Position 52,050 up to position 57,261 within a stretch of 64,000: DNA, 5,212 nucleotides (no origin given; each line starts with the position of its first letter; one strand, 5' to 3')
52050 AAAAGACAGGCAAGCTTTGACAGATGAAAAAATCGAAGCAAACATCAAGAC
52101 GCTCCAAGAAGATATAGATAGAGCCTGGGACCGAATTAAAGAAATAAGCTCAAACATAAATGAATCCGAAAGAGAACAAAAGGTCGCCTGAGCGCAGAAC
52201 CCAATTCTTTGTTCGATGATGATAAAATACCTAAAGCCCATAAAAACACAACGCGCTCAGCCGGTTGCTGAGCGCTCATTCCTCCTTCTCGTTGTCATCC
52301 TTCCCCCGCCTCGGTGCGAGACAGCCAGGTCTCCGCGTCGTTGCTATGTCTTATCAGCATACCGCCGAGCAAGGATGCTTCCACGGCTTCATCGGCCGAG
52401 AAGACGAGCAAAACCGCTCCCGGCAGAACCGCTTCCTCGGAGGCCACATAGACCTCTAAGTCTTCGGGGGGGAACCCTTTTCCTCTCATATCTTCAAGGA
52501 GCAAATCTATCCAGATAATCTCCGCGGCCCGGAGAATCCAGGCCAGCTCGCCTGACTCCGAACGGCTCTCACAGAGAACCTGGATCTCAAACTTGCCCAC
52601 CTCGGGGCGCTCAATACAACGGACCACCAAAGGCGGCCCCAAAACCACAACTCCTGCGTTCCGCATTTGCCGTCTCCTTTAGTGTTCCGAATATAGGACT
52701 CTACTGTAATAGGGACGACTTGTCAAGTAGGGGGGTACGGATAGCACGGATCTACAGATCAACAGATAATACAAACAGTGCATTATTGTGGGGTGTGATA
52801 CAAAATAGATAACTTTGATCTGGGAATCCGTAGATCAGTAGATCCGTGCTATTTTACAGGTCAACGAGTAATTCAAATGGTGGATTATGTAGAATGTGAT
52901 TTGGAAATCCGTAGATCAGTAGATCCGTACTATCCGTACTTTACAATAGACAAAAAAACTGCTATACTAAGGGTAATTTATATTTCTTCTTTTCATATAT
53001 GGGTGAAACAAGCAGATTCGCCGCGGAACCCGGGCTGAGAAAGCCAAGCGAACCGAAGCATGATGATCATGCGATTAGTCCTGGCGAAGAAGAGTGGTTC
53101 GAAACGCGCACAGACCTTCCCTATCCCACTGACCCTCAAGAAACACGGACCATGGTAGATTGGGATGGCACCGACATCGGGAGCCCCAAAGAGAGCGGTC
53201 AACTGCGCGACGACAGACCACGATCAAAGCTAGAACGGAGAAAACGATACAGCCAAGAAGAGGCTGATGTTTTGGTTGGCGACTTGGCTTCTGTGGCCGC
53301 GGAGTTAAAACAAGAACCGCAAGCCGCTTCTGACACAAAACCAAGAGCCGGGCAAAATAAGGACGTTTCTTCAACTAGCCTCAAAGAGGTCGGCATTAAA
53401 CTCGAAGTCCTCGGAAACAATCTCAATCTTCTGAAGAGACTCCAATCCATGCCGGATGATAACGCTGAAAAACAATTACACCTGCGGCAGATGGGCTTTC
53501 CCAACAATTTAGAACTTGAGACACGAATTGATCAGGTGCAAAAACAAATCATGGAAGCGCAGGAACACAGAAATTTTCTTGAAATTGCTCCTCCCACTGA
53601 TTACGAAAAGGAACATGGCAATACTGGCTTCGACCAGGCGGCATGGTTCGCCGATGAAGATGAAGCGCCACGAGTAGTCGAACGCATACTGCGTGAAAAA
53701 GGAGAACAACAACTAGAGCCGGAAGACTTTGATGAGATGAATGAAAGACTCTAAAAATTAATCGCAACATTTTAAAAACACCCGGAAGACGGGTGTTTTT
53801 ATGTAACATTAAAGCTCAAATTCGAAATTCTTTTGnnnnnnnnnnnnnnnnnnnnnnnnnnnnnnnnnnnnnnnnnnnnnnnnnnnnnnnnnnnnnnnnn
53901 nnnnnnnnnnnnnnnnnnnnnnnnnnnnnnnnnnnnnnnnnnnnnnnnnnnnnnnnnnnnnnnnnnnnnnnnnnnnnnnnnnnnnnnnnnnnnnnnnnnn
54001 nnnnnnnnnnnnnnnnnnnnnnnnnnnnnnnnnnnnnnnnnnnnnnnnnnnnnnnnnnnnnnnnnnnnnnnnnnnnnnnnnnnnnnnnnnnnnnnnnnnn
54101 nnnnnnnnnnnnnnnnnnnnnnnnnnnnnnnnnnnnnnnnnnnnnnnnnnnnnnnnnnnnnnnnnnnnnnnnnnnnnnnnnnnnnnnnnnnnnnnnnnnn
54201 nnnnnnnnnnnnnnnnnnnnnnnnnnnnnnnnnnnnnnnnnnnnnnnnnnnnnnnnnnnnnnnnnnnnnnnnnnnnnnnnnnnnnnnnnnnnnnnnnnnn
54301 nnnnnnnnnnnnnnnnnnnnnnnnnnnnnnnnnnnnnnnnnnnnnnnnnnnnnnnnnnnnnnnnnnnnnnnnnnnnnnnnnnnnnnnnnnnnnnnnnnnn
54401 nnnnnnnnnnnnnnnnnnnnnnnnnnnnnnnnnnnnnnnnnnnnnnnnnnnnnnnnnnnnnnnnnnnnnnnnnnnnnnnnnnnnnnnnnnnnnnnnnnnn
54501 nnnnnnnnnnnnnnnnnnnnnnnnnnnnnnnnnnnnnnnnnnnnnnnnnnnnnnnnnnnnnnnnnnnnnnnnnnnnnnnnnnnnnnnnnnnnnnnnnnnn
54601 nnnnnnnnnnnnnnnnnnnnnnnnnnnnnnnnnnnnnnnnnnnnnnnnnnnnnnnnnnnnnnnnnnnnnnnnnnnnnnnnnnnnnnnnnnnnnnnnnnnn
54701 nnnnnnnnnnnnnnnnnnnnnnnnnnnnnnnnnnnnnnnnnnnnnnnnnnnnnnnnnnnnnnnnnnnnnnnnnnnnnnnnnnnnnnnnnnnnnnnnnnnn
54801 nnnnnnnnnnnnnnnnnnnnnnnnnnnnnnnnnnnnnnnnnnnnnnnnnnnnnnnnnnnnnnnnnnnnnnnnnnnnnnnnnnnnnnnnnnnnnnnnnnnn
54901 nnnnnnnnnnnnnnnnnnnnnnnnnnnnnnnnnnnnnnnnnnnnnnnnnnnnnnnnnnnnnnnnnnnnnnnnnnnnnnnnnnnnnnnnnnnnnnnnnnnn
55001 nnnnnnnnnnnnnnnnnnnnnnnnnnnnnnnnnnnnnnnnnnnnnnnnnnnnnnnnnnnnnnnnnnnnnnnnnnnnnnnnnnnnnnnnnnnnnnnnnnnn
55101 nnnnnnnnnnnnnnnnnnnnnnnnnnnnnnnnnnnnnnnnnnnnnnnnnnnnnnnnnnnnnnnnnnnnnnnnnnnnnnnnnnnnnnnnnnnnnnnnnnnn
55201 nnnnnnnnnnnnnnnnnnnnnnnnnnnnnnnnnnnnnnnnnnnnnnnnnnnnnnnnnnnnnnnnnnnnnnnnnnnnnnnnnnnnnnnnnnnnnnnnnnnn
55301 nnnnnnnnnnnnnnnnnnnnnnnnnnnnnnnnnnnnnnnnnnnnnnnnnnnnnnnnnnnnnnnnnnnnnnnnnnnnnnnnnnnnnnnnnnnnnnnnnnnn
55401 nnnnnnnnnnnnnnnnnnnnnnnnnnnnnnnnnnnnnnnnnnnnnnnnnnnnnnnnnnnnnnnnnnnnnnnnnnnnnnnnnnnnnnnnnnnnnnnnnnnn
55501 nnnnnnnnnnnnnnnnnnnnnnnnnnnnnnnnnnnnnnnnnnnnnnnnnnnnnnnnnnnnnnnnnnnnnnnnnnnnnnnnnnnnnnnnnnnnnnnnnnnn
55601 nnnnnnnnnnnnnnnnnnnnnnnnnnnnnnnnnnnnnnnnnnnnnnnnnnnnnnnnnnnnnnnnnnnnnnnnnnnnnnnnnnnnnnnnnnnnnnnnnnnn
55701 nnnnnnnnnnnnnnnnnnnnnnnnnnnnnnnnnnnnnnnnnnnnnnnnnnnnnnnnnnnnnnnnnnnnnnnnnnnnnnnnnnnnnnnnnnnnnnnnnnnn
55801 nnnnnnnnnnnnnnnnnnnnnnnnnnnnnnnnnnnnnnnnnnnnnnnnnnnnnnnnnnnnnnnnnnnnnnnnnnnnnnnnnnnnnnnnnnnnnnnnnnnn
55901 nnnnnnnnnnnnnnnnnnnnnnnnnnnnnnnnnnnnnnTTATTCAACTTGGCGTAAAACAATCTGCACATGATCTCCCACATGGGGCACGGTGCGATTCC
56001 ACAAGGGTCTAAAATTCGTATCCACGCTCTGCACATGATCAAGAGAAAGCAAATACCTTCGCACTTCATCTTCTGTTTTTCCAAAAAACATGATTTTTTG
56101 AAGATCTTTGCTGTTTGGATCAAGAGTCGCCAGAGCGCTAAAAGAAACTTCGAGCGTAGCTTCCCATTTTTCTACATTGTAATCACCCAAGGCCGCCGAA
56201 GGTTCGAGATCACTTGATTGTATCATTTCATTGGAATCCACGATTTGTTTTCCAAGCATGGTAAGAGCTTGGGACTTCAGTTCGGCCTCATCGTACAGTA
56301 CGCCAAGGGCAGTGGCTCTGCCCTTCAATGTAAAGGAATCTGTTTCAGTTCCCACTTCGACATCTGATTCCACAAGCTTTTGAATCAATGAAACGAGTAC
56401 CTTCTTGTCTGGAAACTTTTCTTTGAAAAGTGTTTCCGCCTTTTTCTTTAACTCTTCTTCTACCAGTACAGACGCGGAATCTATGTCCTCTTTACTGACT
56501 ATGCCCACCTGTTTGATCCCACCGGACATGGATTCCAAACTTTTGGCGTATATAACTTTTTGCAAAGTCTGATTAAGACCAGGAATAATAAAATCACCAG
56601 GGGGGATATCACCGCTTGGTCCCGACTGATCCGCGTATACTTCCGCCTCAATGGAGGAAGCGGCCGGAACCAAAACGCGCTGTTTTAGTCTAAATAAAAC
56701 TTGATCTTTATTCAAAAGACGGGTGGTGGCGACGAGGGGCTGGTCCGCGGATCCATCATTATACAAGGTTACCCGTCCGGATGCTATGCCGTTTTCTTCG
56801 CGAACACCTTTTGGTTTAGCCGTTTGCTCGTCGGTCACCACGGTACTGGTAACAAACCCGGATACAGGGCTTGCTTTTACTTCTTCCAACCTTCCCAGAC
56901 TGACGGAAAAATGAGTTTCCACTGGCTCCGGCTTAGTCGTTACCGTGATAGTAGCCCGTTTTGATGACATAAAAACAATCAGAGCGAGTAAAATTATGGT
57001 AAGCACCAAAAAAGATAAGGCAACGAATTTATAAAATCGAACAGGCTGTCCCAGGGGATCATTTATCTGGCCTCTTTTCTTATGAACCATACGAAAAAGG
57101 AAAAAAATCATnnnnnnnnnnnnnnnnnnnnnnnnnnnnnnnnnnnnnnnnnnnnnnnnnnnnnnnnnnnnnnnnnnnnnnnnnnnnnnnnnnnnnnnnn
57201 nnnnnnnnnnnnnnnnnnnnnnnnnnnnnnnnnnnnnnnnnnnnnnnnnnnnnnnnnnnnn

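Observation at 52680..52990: Iterated GATC-rich 26-32-bp repeats (two direct, one inverted) in a 310-bp divergent intergenic region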

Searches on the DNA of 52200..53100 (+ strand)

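Call 69: search_dna_similar(query=window:52690-52990:+, collection=plasmids, mode=distant, max_evalue=0.01, max_rows=10)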
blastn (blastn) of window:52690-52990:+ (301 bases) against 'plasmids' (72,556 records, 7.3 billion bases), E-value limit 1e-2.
No match.

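Call 70: search_dna_similar(query=window:52690-52990:+, collection=phages, mode=distant, max_evalue=0.01, max_rows=10)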
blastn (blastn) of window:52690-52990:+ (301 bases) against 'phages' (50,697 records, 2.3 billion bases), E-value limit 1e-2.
No match.

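Call 75: search_rna_families(source=window, start=52200, end=53100, threshold=evalue, max_evalue=1)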
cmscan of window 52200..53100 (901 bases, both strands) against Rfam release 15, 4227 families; matches with E-value up to 1: 1.
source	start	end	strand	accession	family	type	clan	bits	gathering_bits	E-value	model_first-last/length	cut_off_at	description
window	52427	52444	+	RF01716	PhotoRC-I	Cis-reg;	-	14.5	45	0.68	27-44/44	no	PhotoRC-I RNA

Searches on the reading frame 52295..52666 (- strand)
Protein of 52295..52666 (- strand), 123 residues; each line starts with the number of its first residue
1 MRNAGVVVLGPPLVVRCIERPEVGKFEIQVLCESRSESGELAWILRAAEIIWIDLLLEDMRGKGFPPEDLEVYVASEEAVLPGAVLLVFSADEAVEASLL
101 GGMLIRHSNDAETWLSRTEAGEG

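Call 8: search_protein_families(library=pfam, proteins=[window:52295-52666:-], max_evalue=0.1)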
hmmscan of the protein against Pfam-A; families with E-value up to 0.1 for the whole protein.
window:52295-52666:- (123 aa): 0 families

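Call 9: search_protein_families(library=ncbifam, proteins=[window:52295-52666:-], max_evalue=0.1)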
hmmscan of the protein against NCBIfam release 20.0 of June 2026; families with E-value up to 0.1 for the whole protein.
window:52295-52666:- (123 aa): 0 families

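Call 14: find_encoding_contigs(protein=window:52295-52666:-, flank=6000, max_places=10)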
Protein window:52295-52666:- (123 aa): 11 contigs read that carry it; 10 places shown.
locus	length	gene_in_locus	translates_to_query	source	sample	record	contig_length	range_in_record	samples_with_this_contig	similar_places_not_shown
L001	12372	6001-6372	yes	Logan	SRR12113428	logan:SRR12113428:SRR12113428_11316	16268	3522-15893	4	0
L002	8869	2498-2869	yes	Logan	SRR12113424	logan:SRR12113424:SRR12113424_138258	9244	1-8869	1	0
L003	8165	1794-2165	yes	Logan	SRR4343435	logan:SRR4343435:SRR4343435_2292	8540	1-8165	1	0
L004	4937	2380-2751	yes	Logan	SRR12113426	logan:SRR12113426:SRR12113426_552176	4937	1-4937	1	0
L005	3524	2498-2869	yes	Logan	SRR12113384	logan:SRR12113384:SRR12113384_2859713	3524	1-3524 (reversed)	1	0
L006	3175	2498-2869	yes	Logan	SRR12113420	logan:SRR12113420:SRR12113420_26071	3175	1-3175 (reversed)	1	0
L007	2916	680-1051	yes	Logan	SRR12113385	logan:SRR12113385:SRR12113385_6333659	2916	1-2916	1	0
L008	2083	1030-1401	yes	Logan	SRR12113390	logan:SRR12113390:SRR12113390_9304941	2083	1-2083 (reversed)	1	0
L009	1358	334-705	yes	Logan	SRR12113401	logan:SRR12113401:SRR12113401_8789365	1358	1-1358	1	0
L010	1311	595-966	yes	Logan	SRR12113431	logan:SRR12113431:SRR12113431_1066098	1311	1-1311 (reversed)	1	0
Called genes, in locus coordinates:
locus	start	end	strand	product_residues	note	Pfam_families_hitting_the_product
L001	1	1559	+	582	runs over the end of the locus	PF00437:T2SSE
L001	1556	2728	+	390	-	-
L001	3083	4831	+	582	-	PF07973:tRNA_SAD (faint), PF00587:tRNA-synt_2b, PF03129:HGTP_anticodon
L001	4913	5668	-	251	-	-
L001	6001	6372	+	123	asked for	-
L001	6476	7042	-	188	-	-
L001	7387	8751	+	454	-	PF00919:UPF0004, PF04055:Radical_SAM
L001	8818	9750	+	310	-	PF01715:IPPT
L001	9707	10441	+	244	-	-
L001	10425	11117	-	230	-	PF00215:OMPdecase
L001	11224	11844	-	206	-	PF00156:Pribosyltran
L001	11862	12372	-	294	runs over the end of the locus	?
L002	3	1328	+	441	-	?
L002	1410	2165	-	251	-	-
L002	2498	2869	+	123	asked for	-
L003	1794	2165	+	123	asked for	-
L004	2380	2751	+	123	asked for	-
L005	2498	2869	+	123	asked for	-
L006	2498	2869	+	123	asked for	-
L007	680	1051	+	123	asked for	-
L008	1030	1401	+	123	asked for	-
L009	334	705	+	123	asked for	-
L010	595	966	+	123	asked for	-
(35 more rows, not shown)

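Call 18: find_homologous_proteins(query=window:52295-52666:-, max_evalue=0.01)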
Query window:52295-52666:- (123 aa): 2 proteins with E <= 0.01 among 43 candidates.
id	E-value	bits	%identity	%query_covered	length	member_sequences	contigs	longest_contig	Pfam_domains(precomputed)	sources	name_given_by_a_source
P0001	6.7e-73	261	100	100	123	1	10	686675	-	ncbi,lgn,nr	ncbi:MAG: hypothetical protein HYY51_02120 [Candidatus Magasanikbacteria bacterium]|nr:hypothetical 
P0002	3.1e-44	168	72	97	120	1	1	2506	-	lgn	-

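Call 20: find_encoding_contigs(protein=P0002, flank=6000)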
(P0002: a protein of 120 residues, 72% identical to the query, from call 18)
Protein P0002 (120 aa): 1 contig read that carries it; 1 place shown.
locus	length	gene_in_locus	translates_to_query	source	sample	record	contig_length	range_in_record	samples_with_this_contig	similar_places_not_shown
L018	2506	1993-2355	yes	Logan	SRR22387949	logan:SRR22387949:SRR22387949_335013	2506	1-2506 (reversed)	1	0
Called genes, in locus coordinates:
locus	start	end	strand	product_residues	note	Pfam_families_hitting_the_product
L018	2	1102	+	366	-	?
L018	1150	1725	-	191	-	-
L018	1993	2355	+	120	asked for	-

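Call 38: predict_structure(protein=window:52295-52666:-)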
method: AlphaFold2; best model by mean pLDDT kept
length: 123 residues; sequences in the alignment: 1
mean_pLDDT: 43.7   pTM: 0.35
mean pLDDT of the five models: 43.7, 41.7, 40.1, 38.2, 36.3
residues with pLDDT >= 90: 0; 70-90: 1; 50-70: 46; < 50: 76
segments of 3 or more residues with pLDDT < 50: 1-13, 64-67, 69-123
pLDDT, mean of each block of 10 residues (from residue 1): 35 51 57 60 53 55 51 40 37 31 31 29 28
secondary structure, 60 per line:
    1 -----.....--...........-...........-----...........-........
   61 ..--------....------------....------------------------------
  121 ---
elements in order: E6-10 E13-20 E25-35 E41-51 H53-62 E71-74 E87-90

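Call 43: find_related_loci(query=A2, collection=metagenome_contigs, flank=5000)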
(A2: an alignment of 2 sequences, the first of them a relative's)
Query A2 (123 aa) in metagenome_contigs; peptide patterns used: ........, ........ (x = any residue, [..] = any of these).
308 stretches matched a pattern, but none encodes a relative of the query by tblastn (E <= 1e-3).

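Call 44: find_related_loci(query=A2, collection=genome_contigs, flank=5000)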
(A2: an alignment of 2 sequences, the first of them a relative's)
Query A2 (123 aa) in genome_contigs; peptide patterns used: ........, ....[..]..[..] (x = any residue, [..] = any of these).
122 stretches matched a pattern, but none encodes a relative of the query by tblastn (E <= 1e-3).

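Call 57: search_protein_families(library=padloc, proteins=[window:52295-52666:-], max_evalue=0.01)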
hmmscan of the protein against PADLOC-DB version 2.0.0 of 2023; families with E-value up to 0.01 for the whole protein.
window:52295-52666:- (123 aa): 0 families

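Call 58: search_protein_families(library=phrogs, proteins=[window:52295-52666:-], max_evalue=0.01)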
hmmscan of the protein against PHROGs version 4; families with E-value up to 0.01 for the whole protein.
window:52295-52666:- (123 aa): 0 families

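Call 71: search_protein_representatives(alignment_id=A2)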
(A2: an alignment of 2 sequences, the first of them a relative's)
Query: 2 sequences, 124 profile positions. Proteins with E-value up to 0.001 (for the whole library): 1; up to 1e-10: 1; up to 1e-30: 1. The best 1 are listed.
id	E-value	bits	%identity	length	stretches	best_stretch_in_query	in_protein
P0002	2.4e-70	250.8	-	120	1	1-122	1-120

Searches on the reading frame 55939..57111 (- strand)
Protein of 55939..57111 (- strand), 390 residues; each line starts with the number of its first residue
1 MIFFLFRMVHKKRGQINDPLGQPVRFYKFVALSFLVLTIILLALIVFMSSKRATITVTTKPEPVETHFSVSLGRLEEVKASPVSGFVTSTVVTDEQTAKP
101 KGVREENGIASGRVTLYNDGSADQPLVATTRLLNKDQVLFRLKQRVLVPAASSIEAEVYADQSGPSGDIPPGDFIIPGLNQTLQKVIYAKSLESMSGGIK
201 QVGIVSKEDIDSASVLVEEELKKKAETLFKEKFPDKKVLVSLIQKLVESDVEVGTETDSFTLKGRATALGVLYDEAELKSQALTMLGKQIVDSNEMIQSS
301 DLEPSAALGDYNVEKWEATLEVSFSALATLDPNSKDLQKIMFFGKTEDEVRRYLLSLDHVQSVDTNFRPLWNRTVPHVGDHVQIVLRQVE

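Call 31: search_protein_families(library=pfam, proteins=[window:55939-57111:-], max_evalue=0.001)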
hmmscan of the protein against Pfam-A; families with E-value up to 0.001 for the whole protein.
window:55939-57111:- (390 aa): 0 families

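Call 57: search_protein_families(library=padloc, proteins=[window:55939-57111:-], max_evalue=0.01)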
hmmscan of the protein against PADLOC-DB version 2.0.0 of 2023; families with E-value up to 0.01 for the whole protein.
window:55939-57111:- (390 aa): 0 families

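Call 58: search_protein_families(library=phrogs, proteins=[window:55939-57111:-], max_evalue=0.01)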
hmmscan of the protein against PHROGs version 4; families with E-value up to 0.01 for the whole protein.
window:55939-57111:- (390 aa): 1 family
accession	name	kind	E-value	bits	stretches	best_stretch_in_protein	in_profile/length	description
phrog_6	-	tail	0.00014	21.6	1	110-176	151-213/548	baseplate wedge subunit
